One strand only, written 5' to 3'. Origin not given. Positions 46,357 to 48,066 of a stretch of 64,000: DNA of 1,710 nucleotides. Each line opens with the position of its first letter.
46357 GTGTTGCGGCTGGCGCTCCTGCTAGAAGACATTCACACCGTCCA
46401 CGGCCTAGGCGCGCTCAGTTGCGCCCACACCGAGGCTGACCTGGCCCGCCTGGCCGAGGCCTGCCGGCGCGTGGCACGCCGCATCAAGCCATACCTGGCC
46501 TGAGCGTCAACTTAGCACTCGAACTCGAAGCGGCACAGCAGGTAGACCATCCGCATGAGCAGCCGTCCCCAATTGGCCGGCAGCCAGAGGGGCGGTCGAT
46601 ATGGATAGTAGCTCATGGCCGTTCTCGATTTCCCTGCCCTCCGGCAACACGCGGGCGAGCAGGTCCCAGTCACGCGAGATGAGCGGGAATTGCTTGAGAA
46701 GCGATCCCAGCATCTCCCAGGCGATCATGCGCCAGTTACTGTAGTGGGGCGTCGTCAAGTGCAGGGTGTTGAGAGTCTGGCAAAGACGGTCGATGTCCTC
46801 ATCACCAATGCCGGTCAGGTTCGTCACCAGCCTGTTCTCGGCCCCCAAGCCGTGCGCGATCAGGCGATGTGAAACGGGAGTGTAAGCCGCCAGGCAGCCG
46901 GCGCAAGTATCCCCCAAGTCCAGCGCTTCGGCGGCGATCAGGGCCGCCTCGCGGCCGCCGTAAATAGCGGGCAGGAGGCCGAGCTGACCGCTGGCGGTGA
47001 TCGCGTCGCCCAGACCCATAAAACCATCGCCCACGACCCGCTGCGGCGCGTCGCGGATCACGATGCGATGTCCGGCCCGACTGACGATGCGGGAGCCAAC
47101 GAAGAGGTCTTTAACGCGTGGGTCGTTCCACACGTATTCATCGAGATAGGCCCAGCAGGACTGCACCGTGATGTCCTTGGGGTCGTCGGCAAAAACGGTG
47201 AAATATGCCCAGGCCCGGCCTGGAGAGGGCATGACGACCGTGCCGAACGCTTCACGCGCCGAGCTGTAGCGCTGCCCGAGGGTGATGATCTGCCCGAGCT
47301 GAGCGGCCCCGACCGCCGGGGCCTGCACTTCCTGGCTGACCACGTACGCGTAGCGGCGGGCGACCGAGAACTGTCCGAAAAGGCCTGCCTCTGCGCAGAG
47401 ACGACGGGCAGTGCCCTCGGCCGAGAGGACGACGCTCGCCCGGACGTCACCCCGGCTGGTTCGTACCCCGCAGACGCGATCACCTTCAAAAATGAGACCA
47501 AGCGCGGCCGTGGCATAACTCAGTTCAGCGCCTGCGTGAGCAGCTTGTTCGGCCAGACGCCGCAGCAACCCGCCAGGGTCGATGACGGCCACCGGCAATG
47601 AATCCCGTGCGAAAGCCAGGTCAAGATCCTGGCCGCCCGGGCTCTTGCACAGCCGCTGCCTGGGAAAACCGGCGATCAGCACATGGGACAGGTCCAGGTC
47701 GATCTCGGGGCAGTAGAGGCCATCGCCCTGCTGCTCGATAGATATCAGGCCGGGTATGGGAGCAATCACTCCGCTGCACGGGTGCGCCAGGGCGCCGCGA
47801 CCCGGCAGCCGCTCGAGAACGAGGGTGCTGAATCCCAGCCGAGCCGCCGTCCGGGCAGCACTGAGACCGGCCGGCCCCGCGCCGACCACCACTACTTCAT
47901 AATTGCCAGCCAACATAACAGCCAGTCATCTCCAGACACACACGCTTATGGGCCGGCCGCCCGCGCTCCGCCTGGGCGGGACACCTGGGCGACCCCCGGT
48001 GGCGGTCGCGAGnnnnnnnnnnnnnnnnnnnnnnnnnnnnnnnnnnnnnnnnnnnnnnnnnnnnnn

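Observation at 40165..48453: Duplicated 'aspartate-less receiver + FAD oxidoreductase' module bracketing a small accessory block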

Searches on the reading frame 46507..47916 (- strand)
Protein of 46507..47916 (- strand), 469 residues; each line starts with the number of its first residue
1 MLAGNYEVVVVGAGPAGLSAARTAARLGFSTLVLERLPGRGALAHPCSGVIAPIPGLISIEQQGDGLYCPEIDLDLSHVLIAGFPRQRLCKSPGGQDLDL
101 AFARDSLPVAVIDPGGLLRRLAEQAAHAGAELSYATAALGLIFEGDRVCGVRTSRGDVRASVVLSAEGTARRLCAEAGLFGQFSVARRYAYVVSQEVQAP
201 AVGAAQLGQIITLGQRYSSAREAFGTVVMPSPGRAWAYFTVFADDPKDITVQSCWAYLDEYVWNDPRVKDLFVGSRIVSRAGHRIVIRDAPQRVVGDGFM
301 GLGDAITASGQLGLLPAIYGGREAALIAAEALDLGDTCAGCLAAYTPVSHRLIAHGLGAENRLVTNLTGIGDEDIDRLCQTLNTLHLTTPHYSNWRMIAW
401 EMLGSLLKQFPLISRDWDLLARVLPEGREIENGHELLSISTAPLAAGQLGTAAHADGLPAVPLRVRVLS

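Call 3: search_protein_families(library=pfam, proteins=[window:46507-47916:-], max_evalue=0.1)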
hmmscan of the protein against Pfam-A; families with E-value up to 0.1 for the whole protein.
window:46507-47916:- (469 aa): 12 families
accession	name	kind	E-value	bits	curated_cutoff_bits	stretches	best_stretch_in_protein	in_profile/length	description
PF01266.30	DAO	-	1.6e-12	48.1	27.9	2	110-262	144-297/353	FAD dependent oxidoreductase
PF00890.30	FAD_binding_2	-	1.2e-09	38.3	20.4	1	8-52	2-46/414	FAD binding domain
PF12831.13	FAD_oxidored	-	1.2e-08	35.2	27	1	7-178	1-154/416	FAD dependent oxidoreductase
PF13450.12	NAD_binding_8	-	3.5e-06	27.6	21.9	1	10-43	1-34/68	NAD(P)-binding Rossmann-like domain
PF07992.20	Pyr_redox_2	-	6.8e-06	26.1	26.1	1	6-38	1-31/291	Pyridine nucleotide-disulphide oxidoreductase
PF01494.25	FAD_binding_3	-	6.9e-06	25.9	22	1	6-38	2-34/349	FAD binding domain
PF01134.28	GIDA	-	3.1e-05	23.7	22.1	1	7-36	1-29/391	Glucose inhibited division protein A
PF03486.20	HI0933_like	-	4.6e-05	23.4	50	1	7-37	2-32/244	HI0933-like protein Rossmann domain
PF01946.23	Thi4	-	0.0001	22.1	26.2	1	7-36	19-49/235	Thi4 family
PF01262.27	AlaDh_PNT_C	-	0.0003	20.7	23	1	7-36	30-59/214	Alanine dehydrogenase/PNT, C-terminal domain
PF13738.12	Pyr_redox_3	-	0.00055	19.7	30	1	9-36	1-29/305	Pyridine nucleotide-disulphide oxidoreductase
PF00070.33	Pyr_redox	-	0.073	14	22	1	8-38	2-32/82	Pyridine nucleotide-disulphide oxidoreductase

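Call 6: search_protein_families(library=ncbifam, proteins=[window:46507-47916:-], max_evalue=0.01)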
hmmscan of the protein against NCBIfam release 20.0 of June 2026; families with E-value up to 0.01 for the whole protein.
window:46507-47916:- (469 aa): 68 families (the best 25 are shown)
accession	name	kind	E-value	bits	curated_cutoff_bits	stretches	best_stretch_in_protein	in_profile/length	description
TIGR02032.1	GG-red-SF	subfamily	3.6e-19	69.5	158.8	1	6-325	1-294/297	geranylgeranyl reductase family protein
NF041385.1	Dggglyphlred_Halo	equivalog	3.4e-14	52.2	700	2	4-36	3-35/405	digeranylgeranylglycerophospholipid reductase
NF041160.1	DGGPL_Thplmales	equivalog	4.9e-13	48.8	780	1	5-49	3-47/396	digeranylgeranylglycerophospholipid reductase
NF041080.1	DGGGPL_reductase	equivalog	1.2e-09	37.6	580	1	5-48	1-44/447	digeranylgeranylglycerophospholipid reductase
NF006130.0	PRK08274.1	equivalog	2e-07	30.2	369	1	5-38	5-38/467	FAD-dependent tricarballylate dehydrogenase TcuA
NF005882.1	PRK07843.1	equivalog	2.3e-07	29.6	788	1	5-51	1-48/547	3-oxosteroid 1-dehydrogenase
NF004834.1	PRK06185.1-3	subfamily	4.9e-07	28.9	500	1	118-179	112-178/420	FAD-dependent oxidoreductase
NF004789.0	PRK06134.1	subfamily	1.6e-06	27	747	1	5-45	12-52/581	FAD-dependent oxidoreductase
NF001933.0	PRK00711.1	subfamily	3.1e-06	26.5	383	1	118-170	204-256/429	D-amino acid dehydrogenase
NF005510.0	PRK07121.1-3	subfamily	3.7e-06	26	481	1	6-42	23-59/492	FAD-binding protein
NF007450.0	PRK10015.1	subfamily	3.8e-06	25.9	466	0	121-194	114-186/429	FAD-dependent oxidoreductase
TIGR03997.1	mycofact_OYE_2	equivalog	4.6e-06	25.3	793.15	1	7-41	381-415/645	mycofactocin system FadH/OYE family oxidoreductase 2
TIGR01292.1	TRX_reduct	equivalog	6.6e-06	25.2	343.45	1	6-44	1-39/300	thioredoxin-disulfide reductase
NF009476.0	PRK12839.1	equivalog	7.4e-06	24.4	940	1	5-40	8-43/572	FAD-dependent oxidoreductase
TIGR02023.1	BchP-ChlP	subfamily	8.4e-06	25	343.3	1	6-53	1-45/388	geranylgeranyl diphosphate reductase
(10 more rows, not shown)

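Call 11: find_homologous_proteins(query=window:46507-47916:-, max_evalue=1e-10)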
Query window:46507-47916:- (469 aa): 50 proteins with E <= 1e-10 among 8000 candidates.
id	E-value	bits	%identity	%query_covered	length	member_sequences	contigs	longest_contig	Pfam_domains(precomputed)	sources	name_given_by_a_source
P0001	0.0e+0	1044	100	100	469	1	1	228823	PF01266.31,PF13450.13,PF00890.31,PF07992.21,PF01494.26,PF12831.14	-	-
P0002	2.4e-232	790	76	100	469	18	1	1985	PF01946.24,PF01266.31,PF13450.13,PF00890.31,PF07992.21,PF01494.26,PF12831.14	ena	-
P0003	3.6e-207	707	69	99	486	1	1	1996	PF01266.31,PF13450.13,PF00890.31,PF07992.21,PF01494.26,PF12831.14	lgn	-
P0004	5.2e-178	611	63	100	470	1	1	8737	PF01266.31,PF13450.13,PF00890.31,PF07992.21,PF03486.21,PF01134.29,PF01494.26,PF12831.14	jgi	jgi:flavin-dependent dehydrogenase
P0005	1.7e-175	603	60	99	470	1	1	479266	PF01266.31,PF00890.31,PF01494.26,PF12831.14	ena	-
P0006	5.0e-158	545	55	99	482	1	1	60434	PF01266.31,PF13450.13,PF00890.31,PF01494.26,PF12831.14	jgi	jgi:flavin-dependent dehydrogenase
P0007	2.4e-146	507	55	90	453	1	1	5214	PF01946.24,PF01266.31,PF13450.13,PF00890.31,PF07992.21,PF03486.21,PF01494.26,PF12831.14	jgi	jgi:electron transfer flavoprotein-quinone oxidoreductase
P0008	1.6e-143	497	54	91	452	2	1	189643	PF01266.31,PF00890.31,PF07992.21,PF01494.26,PF12831.14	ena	-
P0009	4.3e-142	492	53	93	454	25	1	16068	PF01266.31,PF00890.31,PF07992.21,PF01494.26,PF12831.14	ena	-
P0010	1.4e-141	491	53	93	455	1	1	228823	PF01266.31,PF13450.13,PF00890.31,PF07992.21,PF01494.26,PF12831.14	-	-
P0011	3.9e-130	453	50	89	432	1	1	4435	PF01946.24,PF01266.31,PF13450.13,PF00890.31,PF07992.21,PF03486.21,PF01494.26,PF12831.14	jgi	jgi:flavin-dependent dehydrogenase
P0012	5.1e-129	449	52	90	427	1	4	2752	PF01266.31,PF13450.13,PF00890.31,PF07992.21,PF03486.21,PF01494.26,PF12831.14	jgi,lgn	-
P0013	1.8e-123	431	49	89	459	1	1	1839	PF01946.24,PF01266.31,PF01593.31,PF13450.13,PF00890.31,PF07992.21,PF03486.21,PF01494.26,PF12831.14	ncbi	-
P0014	1.5e-122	428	77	53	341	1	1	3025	PF01266.31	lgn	-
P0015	1.3e-119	418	48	90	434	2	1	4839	PF01266.31,PF00890.31,PF07992.21,PF03486.21,PF01134.29,PF01494.26,PF12831.14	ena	-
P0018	4.4e-114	400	47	90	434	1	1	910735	PF01946.24,PF01266.31,PF13450.13,PF00890.31,PF07992.21,PF03486.21,PF01134.29,PF01494.26,PF12831.14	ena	-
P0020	2.6e-112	394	47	89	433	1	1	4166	PF01946.24,PF01266.31,PF13450.13,PF00890.31,PF07992.21,PF03486.21,PF01134.29,PF01494.26,PF12831.14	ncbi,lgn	ncbi:MAG: NAD(P)/FAD-dependent oxidoreductase [Termitinemataceae bacterium]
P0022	6.7e-112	393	48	90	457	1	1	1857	PF01946.24,PF01266.31,PF01593.31,PF13450.13,PF00890.31,PF07992.21,PF00070.34,PF13738.13,PF03486.21,PF01494.26,PF12831.14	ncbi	-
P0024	7.7e-110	386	45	89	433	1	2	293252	PF01946.24,PF01266.31,PF13450.13,PF00890.31,PF07992.21,PF03486.21,PF01494.26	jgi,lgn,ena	jgi:flavin-dependent dehydrogenase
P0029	1.6e-107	379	46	89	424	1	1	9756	PF01266.31,PF13450.13,PF00890.31,PF07992.21,PF03486.21,PF01134.29,PF01494.26,PF12831.14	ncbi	-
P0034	8.1e-102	360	43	94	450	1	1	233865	PF01946.24,PF01266.31,PF13450.13,PF00890.31,PF07992.21,PF01494.26,PF12831.14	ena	-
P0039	1.0e-95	340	45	86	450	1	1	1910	PF01266.31,PF13450.13,PF00890.31,PF07992.21,PF13738.13,PF03486.21,PF01134.29,PF01494.26,PF12831.14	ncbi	-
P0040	7.1e-95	337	41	94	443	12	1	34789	PF01266.31,PF13450.13,PF00890.31,PF07992.21,PF00070.34,PF13738.13,PF03486.21,PF01494.26,PF12831.14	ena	-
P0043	7.4e-92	327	42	93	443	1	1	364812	PF01266.31,PF00890.31,PF07992.21,PF00070.34,PF03486.21,PF01494.26,PF12831.14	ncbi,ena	-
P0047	4.5e-87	311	45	86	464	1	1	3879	PF01266.31,PF00890.31,PF07992.21,PF01134.29,PF01494.26,PF12831.14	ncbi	-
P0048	1.5e-72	263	43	80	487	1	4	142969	PF01266.31,PF13450.13,PF00890.31,PF07992.21,PF01134.29,PF01494.26,PF12831.14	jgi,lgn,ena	jgi:flavin-dependent dehydrogenase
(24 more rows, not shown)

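Call 12: find_encoding_contigs(protein=P0005, flank=8000, max_places=2)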
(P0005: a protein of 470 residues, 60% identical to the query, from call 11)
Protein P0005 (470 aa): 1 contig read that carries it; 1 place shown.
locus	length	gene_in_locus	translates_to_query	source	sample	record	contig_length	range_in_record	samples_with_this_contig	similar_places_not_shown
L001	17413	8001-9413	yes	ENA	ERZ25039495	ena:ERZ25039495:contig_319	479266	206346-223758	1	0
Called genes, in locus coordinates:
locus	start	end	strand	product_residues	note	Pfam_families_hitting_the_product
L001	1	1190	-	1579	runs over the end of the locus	PF00270:DEAD, PF00271:Helicase_C, PF19306:WHD_Lhr, PF08494:DEAD_assoc, PF23236:WHD_2nd_Lhr, PF23235:WHD_3rd_Lhr, PF23234:WHD_4th_Lhr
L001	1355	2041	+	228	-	PF00072:Response_reg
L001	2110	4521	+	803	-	PF00989:PAS, PF08448:PAS_4, PF13426:PAS_9, PF01590:GAF, PF01590:GAF, PF13185:GAF_2, PF07730:HisKA_3, PF02518:HATPase_c, +7 more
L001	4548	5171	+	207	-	PF00072:Response_reg, PF00196:GerE, PF13384:HTH_23 (weak)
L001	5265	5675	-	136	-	PF00903:Glyoxalase, PF22677:Ble-like_N (faint), PF13669:Glyoxalase_4, PF18029:Glyoxalase_6 (weak)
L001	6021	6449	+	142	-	-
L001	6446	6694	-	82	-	PF13358:DDE_3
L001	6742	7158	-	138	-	PF13384:HTH_23, PF13551:HTH_29 (weak), PF13565:HTH_32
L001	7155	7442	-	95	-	PF01610:DDE_Tnp_ISL3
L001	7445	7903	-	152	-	PF14690:Zn_ribbon_ISL3, PF13542:HTH_Tnp_ISL3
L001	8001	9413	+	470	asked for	PF00890:FAD_binding_2 (faint), PF01266:DAO (faint), PF01494:FAD_binding_3 (faint), PF12831:FAD_oxidored (weak)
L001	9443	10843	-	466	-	PF00202:Aminotran_3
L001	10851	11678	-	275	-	PF04951:Peptidase_M55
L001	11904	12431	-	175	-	PF00254:FKBP_C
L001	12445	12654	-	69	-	PF00313:CSD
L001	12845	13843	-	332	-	PF01208:URO-D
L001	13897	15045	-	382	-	PF01208:URO-D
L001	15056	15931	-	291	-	PF00528:BPD_transp_1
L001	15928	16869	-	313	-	PF00528:BPD_transp_1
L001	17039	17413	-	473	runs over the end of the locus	PF01547:SBP_bac_1, PF13416:SBP_bac_8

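Call 13: find_encoding_contigs(protein=P0008, flank=8000, max_places=2)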
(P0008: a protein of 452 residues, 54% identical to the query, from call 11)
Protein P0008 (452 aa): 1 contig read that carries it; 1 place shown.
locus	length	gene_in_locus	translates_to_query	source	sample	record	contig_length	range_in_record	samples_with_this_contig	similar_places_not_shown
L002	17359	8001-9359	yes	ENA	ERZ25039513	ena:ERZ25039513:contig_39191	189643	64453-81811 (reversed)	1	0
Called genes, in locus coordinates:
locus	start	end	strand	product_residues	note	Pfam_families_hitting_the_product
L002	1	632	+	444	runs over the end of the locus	PF01590:GAF, PF13185:GAF_2, PF07730:HisKA_3, PF02518:HATPase_c (weak), PF00072:Response_reg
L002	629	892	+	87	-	PF00196:GerE, PF13384:HTH_23 (weak)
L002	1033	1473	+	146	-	-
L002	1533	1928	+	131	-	PF01262:AlaDh_PNT_C (weak), PF01494:FAD_binding_3 (weak), PF00890:FAD_binding_2 (weak), PF01266:DAO (faint), PF07992:Pyr_redox_2 (weak), PF12831:FAD_oxidored (weak), PF13450:NAD_binding_8 (weak)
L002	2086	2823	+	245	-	-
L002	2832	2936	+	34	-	-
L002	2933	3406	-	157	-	-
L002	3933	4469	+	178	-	-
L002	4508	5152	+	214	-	PF00293:NUDIX (weak)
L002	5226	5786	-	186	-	PF00254:FKBP_C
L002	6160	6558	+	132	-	-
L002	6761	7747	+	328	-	PF00589:Phage_integrase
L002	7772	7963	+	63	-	-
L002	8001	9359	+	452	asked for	PF00890:FAD_binding_2 (faint), PF01494:FAD_binding_3 (weak), PF07992:Pyr_redox_2 (faint), PF12831:FAD_oxidored, PF01266:DAO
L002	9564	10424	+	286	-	PF00085:Thioredoxin, PF13098:Thioredoxin_2, PF24575:TPR_Slam (faint), PF13432:TPR_16 (weak), PF14559:TPR_19, PF14561:TPR_20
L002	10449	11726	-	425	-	PF00128:Alpha-amylase, PF11941:DUF3459 (faint), PF02806:Alpha-amylase_C (weak)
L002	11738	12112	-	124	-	PF02922:CBM_48, PF16561:AMPK1_CBM (weak)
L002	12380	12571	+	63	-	-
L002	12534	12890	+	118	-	PF00330:Aconitase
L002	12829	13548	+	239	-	PF00330:Aconitase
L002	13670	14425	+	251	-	PF00330:Aconitase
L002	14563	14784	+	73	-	PF00694:Aconitase_C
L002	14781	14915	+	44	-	PF00694:Aconitase_C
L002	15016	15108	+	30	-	-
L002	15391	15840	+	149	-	PF00180:Iso_dh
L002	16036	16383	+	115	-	PF00180:Iso_dh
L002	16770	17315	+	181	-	-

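Call 14: find_encoding_contigs(protein=P0018, flank=8000, max_places=2)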
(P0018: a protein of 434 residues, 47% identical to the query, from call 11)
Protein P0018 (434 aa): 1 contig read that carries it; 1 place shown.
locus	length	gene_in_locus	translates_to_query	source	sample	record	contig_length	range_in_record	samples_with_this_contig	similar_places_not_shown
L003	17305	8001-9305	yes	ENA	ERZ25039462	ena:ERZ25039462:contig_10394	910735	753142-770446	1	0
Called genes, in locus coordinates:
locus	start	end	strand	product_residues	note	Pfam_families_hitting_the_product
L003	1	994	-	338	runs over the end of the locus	PF13793:Pribosyltran_N, PF14572:Pribosyl_synth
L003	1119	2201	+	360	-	PF14716:HHH_8, PF14520:HHH_5, PF14791:DNA_pol_B_thumb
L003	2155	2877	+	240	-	PF02811:PHP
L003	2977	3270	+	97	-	PF07045:DUF1330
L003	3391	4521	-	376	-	-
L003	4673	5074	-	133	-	-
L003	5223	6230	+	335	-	PF01208:URO-D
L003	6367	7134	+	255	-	PF07191:Zn_ribbon_6 (faint), PF13240:Zn_Ribbon_1 (faint), PF09297:Zn_ribbon_NUD (faint), PF12773:DZR, PF13248:Zn_ribbon_3 (weak)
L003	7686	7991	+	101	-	-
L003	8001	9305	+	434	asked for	PF00890:FAD_binding_2 (weak), PF01266:DAO (weak), PF01494:FAD_binding_3 (weak), PF01946:Thi4, PF07992:Pyr_redox_2 (weak), PF12831:FAD_oxidored, PF13450:NAD_binding_8 (weak), PF01266:DAO, +2 more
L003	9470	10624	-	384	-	PF01208:URO-D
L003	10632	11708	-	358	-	PF01208:URO-D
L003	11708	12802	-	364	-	PF01208:URO-D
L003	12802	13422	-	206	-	PF01208:URO-D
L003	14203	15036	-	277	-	PF01547:SBP_bac_1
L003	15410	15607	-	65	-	-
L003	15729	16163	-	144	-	PF00528:BPD_transp_1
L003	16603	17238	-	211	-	PF00528:BPD_transp_1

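Call 15: find_encoding_contigs(protein=P0024, flank=8000, max_places=2)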
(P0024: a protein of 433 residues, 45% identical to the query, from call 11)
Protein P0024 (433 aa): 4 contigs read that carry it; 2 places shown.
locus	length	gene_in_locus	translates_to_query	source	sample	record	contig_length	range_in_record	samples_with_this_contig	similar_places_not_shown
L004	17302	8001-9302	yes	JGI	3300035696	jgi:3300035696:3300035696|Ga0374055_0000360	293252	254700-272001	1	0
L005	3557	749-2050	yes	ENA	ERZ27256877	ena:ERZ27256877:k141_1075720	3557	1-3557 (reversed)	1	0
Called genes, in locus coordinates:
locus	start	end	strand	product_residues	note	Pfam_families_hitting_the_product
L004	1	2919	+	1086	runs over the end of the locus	PF02811:PHP, PF07733:DNA_pol3_alpha, PF17657:DNA_pol3_finger, PF14579:HHH_6, PF01336:tRNA_anti-codon (weak)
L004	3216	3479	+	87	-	PF13304:AAA_21 (weak)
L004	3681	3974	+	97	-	PF02463:SMC_N, PF13175:AAA_15, PF13476:AAA_23 (weak), PF13304:AAA_21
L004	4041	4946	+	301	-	-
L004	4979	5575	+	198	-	PF04326:SLFN_AlbA_2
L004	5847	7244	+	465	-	PF13175:AAA_15 (weak), PF13304:AAA_21, PF13175:AAA_15, PF12476:DUF3696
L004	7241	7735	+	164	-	-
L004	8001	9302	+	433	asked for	PF00890:FAD_binding_2 (faint), PF01494:FAD_binding_3 (faint), PF01946:Thi4 (faint), PF03486:HI0933_like (faint), PF07992:Pyr_redox_2 (faint), PF13450:NAD_binding_8 (faint), PF01266:DAO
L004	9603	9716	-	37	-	-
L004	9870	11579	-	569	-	PF00501:AMP-binding, PF13193:AMP-binding_C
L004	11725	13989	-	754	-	PF00072:Response_reg, PF00989:PAS, PF08448:PAS_4, PF08447:PAS_3, PF13426:PAS_9, PF01590:GAF, PF13185:GAF_2, PF00512:HisKA, +3 more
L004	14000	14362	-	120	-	PF00072:Response_reg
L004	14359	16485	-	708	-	PF00497:SBP_bac_3, PF00989:PAS, PF08447:PAS_3, PF08448:PAS_4 (weak), PF13426:PAS_9, PF00512:HisKA, PF02518:HATPase_c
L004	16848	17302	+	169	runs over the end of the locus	PF04978:MST, PF05163:DinB, PF07609:DUF1572 (faint), PF12867:DinB_2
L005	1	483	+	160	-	?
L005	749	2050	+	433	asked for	PF00890:FAD_binding_2 (faint), PF01494:FAD_binding_3 (faint), PF01946:Thi4 (faint), PF03486:HI0933_like (faint), PF07992:Pyr_redox_2 (faint), PF13450:NAD_binding_8 (faint), PF01266:DAO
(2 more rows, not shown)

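Call 17: find_encoding_contigs(protein=P0034, flank=6000, max_places=1)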
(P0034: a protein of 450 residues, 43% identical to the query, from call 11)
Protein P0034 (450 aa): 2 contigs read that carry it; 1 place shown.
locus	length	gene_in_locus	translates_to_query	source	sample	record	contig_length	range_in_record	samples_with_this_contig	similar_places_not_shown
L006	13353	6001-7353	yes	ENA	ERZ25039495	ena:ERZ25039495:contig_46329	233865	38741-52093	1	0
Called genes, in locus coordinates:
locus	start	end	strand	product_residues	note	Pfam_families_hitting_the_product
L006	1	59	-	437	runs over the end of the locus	PF06245:DUF1015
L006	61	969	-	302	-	PF00389:2-Hacid_dh, PF02826:2-Hacid_dh_C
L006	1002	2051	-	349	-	PF00266:Aminotran_5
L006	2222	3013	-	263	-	PF02811:PHP, PF13263:PHP_C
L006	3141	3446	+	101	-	PF00072:Response_reg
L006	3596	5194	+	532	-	PF00072:Response_reg, PF01590:GAF, PF13185:GAF_2, PF07730:HisKA_3, PF02518:HATPase_c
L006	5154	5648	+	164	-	PF00072:Response_reg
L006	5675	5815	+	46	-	PF00196:GerE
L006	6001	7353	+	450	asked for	PF00890:FAD_binding_2 (faint), PF01494:FAD_binding_3 (faint), PF01946:Thi4 (weak), PF07992:Pyr_redox_2 (faint), PF12831:FAD_oxidored (weak), PF13450:NAD_binding_8 (weak), PF01266:DAO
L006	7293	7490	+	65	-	-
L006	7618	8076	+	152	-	-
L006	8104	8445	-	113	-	-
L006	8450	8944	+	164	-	-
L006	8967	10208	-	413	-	PF00664:ABC_membrane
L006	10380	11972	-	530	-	PF07969:Amidohydro_3, PF01979:Amidohydro_1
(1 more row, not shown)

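Call 18: find_encoding_contigs(protein=P0043, flank=6000, max_places=1)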
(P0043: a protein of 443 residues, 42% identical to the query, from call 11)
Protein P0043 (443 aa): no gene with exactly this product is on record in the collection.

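Call 19: find_encoding_contigs(protein=P0048, flank=6000, max_places=1)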
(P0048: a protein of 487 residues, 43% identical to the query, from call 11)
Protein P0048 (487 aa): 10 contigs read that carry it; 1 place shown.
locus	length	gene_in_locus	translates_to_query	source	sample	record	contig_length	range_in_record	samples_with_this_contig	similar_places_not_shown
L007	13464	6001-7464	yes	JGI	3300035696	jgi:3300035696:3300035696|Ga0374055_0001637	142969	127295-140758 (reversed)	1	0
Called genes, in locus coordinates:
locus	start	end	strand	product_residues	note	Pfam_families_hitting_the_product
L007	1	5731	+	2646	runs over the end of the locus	?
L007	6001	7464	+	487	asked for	PF00890:FAD_binding_2 (faint), PF01134:GIDA (faint), PF01494:FAD_binding_3, PF07992:Pyr_redox_2 (weak), PF12831:FAD_oxidored (weak), PF13450:NAD_binding_8 (faint), PF01266:DAO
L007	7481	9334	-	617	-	PF00009:GTP_EFTU, PF01926:MMR_HSR1 (faint), PF22042:EF-G_D2, PF03144:GTP_EFTU_D2, PF14492:EFG_III (weak), PF00679:EFG_C, PF21018:BipA_C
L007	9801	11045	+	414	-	PF16697:Yop-YscD_cpl, PF00498:FHA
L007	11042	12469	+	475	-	PF00069:Pkinase, PF07714:PK_Tyr_Ser-Thr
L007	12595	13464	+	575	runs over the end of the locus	PF00481:PP2C, PF13672:PP2C_2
